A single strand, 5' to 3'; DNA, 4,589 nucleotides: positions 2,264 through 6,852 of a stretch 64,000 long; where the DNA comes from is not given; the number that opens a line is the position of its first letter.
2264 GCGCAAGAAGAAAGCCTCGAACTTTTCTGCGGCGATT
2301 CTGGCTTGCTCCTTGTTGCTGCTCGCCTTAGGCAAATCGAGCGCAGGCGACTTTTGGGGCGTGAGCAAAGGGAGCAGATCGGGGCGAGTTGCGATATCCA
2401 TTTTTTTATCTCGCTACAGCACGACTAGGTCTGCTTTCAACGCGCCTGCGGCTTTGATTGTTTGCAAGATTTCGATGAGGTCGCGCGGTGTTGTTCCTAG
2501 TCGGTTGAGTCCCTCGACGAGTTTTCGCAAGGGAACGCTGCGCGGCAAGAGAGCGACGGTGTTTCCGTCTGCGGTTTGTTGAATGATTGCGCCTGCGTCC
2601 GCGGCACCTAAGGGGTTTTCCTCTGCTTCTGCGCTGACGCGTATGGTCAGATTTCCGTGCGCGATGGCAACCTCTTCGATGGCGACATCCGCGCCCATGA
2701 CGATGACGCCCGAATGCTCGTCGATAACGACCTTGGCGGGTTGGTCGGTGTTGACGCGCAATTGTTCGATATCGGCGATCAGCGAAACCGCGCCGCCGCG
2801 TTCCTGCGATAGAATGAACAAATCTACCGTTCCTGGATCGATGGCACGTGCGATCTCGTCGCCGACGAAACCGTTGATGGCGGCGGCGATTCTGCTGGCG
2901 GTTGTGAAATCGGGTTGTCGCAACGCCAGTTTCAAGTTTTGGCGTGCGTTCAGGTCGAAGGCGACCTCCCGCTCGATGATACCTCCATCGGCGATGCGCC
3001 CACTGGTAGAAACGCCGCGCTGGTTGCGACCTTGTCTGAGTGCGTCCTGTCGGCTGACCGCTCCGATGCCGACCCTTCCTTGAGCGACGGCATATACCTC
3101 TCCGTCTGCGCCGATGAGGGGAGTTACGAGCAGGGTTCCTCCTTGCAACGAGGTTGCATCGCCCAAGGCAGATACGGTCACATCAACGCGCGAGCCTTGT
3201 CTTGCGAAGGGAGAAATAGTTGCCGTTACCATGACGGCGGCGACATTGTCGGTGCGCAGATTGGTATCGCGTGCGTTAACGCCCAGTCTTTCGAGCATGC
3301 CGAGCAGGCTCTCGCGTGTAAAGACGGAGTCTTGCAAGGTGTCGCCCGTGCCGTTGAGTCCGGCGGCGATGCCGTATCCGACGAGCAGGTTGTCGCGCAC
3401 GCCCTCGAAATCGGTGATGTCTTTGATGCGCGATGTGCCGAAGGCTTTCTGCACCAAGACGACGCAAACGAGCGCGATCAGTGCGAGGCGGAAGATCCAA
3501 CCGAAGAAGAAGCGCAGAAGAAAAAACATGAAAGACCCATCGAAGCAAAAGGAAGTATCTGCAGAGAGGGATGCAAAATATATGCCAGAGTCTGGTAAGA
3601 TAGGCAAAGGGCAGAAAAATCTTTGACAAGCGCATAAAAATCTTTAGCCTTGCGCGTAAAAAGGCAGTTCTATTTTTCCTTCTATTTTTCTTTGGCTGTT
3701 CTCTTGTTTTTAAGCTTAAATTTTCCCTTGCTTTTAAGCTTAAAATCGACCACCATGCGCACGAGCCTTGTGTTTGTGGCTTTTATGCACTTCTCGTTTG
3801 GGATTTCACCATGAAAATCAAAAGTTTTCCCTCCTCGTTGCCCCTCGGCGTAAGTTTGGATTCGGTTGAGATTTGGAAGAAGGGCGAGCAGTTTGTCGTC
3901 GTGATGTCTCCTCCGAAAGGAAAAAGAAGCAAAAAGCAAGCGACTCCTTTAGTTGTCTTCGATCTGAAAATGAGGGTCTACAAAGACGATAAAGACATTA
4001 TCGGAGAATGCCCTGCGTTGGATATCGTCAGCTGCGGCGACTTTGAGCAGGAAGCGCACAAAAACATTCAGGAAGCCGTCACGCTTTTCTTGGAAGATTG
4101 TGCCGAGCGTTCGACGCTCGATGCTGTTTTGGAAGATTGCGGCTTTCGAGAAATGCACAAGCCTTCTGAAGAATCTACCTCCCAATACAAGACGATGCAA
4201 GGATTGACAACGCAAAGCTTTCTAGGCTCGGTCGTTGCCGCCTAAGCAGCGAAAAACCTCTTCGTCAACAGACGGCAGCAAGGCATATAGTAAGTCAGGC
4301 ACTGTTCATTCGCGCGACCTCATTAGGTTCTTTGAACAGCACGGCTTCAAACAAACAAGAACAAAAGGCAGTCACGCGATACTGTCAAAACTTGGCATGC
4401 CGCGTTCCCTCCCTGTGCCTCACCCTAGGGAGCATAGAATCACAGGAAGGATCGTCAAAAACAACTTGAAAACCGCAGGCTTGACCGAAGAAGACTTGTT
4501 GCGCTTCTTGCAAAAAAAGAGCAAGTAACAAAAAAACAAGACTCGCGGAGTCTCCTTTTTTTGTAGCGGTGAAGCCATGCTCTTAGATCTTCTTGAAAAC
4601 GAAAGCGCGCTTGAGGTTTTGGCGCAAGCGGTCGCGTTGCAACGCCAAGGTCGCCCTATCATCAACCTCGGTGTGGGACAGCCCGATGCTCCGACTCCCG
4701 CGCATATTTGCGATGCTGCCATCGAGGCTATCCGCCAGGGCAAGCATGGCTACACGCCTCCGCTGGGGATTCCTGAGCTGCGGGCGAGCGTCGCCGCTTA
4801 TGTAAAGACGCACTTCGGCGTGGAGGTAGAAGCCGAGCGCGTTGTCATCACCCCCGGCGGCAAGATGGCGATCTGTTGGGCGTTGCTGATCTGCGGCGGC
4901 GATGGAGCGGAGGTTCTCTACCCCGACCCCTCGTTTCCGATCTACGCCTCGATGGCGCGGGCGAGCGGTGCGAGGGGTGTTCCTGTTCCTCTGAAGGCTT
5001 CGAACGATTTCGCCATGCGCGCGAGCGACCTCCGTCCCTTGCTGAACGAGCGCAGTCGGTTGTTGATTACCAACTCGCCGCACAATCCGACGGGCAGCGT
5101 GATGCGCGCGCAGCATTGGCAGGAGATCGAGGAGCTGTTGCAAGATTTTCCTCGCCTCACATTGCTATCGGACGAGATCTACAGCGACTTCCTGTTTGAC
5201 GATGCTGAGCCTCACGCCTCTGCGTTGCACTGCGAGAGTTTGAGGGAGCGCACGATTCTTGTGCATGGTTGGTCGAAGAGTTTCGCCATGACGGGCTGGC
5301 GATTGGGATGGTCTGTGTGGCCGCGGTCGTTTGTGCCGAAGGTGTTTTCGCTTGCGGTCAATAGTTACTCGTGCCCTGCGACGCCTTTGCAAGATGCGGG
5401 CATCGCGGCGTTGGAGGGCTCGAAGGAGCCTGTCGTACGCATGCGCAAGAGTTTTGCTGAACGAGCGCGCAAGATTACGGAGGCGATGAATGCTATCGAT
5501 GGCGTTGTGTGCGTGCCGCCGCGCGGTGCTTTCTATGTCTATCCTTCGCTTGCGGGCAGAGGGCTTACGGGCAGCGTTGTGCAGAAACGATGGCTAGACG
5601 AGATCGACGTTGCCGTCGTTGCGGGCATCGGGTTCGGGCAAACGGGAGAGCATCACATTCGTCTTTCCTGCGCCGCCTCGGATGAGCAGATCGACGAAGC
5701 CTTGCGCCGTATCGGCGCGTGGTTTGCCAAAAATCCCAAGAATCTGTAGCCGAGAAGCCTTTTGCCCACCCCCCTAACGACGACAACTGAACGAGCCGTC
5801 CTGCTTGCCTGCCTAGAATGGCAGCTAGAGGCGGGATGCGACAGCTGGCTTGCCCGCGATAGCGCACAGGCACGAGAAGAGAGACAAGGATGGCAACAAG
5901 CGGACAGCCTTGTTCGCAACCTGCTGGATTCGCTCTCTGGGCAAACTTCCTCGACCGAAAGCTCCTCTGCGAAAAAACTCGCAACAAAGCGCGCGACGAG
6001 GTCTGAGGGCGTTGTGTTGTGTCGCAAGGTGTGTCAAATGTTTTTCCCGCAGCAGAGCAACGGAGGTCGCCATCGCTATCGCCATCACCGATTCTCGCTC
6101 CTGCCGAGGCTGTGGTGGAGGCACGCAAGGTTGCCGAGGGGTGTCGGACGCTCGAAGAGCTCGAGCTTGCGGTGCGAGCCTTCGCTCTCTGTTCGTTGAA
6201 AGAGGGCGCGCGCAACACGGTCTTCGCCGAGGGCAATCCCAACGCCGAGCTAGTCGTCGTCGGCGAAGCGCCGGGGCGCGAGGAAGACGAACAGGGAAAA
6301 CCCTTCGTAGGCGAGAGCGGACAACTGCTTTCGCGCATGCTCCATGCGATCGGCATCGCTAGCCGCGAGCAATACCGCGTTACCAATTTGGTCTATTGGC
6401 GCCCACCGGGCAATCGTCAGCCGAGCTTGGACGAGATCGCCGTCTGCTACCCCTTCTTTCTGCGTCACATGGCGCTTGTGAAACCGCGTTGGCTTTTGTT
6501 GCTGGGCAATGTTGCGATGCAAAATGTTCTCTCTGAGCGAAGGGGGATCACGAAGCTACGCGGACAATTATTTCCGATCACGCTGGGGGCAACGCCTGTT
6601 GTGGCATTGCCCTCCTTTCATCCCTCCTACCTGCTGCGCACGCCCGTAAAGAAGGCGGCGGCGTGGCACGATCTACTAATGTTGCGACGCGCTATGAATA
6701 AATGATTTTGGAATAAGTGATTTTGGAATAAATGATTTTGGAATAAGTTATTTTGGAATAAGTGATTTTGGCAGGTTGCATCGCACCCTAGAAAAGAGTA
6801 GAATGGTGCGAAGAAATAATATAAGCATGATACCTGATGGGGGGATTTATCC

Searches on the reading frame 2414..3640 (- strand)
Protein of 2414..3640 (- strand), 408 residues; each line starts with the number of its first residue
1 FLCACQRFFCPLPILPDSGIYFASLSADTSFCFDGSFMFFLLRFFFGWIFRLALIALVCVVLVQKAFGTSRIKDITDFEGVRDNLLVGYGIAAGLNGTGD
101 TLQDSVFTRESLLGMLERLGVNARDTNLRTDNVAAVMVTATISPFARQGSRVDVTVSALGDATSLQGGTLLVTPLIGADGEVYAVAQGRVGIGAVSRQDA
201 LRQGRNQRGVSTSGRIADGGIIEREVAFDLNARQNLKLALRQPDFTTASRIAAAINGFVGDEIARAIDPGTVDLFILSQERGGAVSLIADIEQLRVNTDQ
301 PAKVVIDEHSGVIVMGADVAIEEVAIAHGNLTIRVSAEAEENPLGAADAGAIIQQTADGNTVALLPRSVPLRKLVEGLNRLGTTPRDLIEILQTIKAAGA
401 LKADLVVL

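Call 46: search_protein_families(library=pfam, proteins=[window:2414-3640:-], max_evalue=0.00001)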
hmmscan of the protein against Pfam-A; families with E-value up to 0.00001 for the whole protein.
window:2414-3640:- (408 aa): 1 family
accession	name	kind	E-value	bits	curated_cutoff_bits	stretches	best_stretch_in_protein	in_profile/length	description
PF02119.21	FlgI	-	1.8e-118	395.8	25.3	1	71-407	1-343/343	Flagellar P-ring protein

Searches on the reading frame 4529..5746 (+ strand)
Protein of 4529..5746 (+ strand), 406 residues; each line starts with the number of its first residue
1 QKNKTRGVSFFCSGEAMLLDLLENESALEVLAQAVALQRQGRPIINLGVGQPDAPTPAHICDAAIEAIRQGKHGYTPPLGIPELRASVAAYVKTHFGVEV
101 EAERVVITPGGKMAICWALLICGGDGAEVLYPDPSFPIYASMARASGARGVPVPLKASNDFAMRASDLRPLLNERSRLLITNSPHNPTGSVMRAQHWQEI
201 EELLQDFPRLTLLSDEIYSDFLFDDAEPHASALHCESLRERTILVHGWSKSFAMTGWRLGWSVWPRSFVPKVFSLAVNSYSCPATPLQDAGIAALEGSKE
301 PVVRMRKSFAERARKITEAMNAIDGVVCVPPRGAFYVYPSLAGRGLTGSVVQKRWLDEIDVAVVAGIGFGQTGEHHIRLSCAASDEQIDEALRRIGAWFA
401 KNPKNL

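Call 46: search_protein_families(library=pfam, proteins=[window:4529-5746:+], max_evalue=0.00001)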
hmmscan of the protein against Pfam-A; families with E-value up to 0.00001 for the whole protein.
window:4529-5746:+ (406 aa): 1 family
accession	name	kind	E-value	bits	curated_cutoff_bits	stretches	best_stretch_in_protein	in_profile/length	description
PF00155.27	Aminotran_1_2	-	2.4e-62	211.7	19.7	1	43-395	2-361/361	Aminotransferase class I and II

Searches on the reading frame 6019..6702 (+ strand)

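Call 46: search_protein_families(library=pfam, proteins=[window:6019-6702:+], max_evalue=0.00001)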
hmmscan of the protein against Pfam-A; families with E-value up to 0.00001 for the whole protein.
window:6019-6702:+ (228 aa): 1 family
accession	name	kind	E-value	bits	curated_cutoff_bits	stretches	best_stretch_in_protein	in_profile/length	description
PF03167.25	UDG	-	4.3e-33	114.8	24.3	1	70-219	2-140/141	Uracil DNA glycosylase superfamily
